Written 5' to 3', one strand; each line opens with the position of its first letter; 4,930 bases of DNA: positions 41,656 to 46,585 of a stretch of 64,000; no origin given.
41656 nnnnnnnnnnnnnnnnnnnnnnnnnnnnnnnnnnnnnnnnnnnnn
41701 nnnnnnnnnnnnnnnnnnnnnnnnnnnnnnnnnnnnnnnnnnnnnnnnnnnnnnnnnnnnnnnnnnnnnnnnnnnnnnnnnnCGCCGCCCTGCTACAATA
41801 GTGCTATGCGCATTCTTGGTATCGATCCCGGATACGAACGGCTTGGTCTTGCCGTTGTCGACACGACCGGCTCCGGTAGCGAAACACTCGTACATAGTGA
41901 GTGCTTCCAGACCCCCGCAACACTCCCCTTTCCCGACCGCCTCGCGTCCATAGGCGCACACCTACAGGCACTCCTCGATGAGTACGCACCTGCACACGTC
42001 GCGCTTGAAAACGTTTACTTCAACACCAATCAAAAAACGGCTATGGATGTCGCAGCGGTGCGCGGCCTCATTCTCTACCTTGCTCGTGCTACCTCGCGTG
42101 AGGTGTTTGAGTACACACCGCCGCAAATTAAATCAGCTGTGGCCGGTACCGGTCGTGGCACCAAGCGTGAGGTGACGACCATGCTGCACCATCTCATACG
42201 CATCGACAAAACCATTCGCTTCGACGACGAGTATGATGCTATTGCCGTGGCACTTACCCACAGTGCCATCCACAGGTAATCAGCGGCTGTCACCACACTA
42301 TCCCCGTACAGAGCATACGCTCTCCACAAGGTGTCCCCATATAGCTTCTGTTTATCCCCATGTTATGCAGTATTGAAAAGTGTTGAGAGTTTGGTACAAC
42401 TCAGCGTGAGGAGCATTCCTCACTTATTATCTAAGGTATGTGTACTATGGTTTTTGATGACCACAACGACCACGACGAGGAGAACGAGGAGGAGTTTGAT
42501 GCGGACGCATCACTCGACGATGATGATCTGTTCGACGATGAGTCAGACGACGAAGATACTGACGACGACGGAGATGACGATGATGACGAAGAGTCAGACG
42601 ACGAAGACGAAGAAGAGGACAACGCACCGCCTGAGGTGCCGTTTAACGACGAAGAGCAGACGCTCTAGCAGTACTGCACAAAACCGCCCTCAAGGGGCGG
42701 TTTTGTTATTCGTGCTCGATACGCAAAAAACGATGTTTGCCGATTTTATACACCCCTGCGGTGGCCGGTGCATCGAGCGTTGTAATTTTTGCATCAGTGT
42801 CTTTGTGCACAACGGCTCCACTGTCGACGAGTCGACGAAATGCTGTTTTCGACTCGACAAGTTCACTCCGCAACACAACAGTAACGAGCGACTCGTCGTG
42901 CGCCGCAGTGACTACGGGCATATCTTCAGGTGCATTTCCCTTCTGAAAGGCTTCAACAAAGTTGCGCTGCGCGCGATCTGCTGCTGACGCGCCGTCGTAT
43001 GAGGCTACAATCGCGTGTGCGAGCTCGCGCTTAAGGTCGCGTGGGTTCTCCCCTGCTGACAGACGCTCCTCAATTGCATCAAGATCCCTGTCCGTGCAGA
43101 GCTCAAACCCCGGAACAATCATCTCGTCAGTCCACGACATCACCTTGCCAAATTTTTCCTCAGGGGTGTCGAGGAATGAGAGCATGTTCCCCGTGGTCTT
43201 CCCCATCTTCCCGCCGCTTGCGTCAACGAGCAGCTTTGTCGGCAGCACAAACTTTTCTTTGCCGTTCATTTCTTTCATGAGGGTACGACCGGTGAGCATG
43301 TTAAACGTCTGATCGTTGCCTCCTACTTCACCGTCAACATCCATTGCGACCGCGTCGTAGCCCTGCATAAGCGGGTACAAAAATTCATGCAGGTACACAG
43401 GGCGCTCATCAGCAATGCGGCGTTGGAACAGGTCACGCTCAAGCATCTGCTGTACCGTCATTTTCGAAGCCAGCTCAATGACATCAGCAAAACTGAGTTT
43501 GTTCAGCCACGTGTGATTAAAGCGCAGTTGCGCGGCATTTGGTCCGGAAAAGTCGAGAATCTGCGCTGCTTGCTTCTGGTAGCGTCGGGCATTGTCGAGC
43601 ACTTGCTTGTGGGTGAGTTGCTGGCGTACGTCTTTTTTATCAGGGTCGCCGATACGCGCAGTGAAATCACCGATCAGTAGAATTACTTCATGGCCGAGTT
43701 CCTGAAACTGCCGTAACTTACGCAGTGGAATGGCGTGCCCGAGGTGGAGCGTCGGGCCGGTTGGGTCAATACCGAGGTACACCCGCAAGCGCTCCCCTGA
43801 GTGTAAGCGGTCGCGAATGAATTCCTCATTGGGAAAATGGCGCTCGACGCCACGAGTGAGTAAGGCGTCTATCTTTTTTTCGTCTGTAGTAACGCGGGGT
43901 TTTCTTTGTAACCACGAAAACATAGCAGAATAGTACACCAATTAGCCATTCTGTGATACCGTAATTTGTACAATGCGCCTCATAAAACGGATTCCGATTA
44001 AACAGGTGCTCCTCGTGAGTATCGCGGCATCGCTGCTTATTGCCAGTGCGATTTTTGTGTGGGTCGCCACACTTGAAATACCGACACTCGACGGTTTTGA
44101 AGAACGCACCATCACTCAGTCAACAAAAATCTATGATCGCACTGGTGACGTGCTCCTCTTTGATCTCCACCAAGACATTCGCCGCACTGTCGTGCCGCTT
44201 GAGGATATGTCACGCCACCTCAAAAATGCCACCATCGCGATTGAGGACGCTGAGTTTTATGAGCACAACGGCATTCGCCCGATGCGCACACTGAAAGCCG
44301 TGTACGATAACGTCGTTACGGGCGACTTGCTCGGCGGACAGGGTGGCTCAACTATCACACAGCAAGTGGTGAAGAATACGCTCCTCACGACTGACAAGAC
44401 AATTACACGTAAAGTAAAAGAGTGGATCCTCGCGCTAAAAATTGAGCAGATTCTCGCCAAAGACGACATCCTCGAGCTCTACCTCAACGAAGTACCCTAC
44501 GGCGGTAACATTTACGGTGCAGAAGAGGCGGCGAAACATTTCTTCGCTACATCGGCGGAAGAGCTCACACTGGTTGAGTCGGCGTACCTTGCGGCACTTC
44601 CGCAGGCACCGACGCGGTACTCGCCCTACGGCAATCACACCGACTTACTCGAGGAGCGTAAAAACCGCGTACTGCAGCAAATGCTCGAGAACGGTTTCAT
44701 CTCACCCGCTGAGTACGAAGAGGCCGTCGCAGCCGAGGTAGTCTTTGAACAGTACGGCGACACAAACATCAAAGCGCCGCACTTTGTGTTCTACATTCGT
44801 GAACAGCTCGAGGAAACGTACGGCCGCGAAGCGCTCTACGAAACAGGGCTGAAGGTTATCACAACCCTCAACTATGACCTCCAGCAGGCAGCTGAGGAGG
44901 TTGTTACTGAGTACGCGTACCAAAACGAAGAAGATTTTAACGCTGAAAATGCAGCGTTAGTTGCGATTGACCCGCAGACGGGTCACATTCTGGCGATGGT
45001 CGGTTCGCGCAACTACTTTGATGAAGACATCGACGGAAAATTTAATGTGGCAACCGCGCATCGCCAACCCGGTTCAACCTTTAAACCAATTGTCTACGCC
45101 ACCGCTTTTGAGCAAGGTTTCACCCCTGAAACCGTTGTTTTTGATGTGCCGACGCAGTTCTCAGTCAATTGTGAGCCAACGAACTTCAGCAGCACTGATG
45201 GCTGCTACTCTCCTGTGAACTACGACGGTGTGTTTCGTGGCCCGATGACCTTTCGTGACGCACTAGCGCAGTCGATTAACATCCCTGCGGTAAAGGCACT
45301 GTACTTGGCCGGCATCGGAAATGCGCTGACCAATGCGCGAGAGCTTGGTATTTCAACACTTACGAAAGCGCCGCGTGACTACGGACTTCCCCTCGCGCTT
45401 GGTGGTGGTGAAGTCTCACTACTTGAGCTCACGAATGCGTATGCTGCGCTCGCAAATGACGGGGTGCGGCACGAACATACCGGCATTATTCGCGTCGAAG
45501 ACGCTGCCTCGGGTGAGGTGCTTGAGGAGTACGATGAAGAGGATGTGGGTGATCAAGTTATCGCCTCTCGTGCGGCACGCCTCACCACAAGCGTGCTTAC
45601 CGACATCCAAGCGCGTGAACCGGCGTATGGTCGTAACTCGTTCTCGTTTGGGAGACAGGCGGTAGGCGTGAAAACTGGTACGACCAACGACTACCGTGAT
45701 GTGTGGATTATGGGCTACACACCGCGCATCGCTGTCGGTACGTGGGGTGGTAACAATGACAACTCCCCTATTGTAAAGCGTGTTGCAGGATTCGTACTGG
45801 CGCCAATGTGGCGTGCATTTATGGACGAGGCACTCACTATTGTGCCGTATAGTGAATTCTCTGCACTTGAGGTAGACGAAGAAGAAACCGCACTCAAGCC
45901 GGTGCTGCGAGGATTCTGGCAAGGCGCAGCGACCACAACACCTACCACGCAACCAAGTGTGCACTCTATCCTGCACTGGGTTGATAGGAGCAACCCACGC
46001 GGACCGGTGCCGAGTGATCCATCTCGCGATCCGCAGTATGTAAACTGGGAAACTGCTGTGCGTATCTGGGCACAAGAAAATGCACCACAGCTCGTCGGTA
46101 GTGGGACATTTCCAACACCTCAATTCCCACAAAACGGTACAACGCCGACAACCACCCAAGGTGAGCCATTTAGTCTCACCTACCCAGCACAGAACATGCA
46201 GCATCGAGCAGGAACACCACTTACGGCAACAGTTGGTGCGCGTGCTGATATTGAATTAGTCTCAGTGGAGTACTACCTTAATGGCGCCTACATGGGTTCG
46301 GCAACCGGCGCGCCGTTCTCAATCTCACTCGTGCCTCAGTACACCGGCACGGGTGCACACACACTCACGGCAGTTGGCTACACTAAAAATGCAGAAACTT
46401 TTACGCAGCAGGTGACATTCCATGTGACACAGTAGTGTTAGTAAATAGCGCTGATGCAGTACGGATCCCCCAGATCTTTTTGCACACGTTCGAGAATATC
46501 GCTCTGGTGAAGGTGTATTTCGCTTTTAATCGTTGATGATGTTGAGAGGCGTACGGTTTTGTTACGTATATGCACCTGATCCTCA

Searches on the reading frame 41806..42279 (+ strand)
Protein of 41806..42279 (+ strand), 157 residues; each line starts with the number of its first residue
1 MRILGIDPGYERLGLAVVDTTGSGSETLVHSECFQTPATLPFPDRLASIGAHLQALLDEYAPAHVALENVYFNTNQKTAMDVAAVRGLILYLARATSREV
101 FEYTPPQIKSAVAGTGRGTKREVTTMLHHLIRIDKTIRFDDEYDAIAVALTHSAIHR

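Call 77: search_protein_families(library=pfam, proteins=[window:41806-42279:+], max_evalue=0.001)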
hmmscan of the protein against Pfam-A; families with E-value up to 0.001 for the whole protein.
window:41806-42279:+ (157 aa): 1 family
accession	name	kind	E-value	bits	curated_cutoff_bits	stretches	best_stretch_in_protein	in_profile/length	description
PF02075.23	RuvC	-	9.1e-37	126.7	22.2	1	3-152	1-148/148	Crossover junction endodeoxyribonuclease RuvC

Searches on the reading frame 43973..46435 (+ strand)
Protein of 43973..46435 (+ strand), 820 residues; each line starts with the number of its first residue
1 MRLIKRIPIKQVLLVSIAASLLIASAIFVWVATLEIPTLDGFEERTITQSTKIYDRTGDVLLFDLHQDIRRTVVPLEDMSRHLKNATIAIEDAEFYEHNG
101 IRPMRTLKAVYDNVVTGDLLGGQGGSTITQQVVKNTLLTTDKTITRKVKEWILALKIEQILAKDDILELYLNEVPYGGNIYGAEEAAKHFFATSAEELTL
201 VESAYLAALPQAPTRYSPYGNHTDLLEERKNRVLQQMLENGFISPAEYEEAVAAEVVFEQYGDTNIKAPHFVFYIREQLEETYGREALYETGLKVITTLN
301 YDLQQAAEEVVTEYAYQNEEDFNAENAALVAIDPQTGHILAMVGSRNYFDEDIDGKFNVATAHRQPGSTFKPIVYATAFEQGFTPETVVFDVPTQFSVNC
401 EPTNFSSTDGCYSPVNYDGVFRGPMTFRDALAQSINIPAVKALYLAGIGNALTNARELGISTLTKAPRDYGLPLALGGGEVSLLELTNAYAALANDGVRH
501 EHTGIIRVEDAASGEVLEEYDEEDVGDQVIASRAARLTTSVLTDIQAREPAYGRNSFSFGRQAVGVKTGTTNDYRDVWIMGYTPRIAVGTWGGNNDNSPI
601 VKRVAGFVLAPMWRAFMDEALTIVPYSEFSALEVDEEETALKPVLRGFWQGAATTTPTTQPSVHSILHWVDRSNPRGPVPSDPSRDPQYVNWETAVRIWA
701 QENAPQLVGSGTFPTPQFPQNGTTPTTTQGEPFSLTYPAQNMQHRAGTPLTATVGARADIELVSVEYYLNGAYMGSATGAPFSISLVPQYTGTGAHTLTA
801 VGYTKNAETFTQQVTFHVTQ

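Call 77: search_protein_families(library=pfam, proteins=[window:43973-46435:+], max_evalue=0.001)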
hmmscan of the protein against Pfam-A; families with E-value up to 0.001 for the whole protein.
window:43973-46435:+ (820 aa): 3 families
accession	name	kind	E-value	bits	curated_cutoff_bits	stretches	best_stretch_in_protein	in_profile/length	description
PF00912.28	Transgly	-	5.6e-60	202.2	27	1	66-237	9-177/178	Transglycosylase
PF00905.27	Transpeptidase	-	2e-22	80.2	22.1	1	328-584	2-266/299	Penicillin binding protein transpeptidase domain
PF17957.7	Big_7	-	2.1e-10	41.5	24.1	1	734-800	4-70/70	Bacterial Ig domain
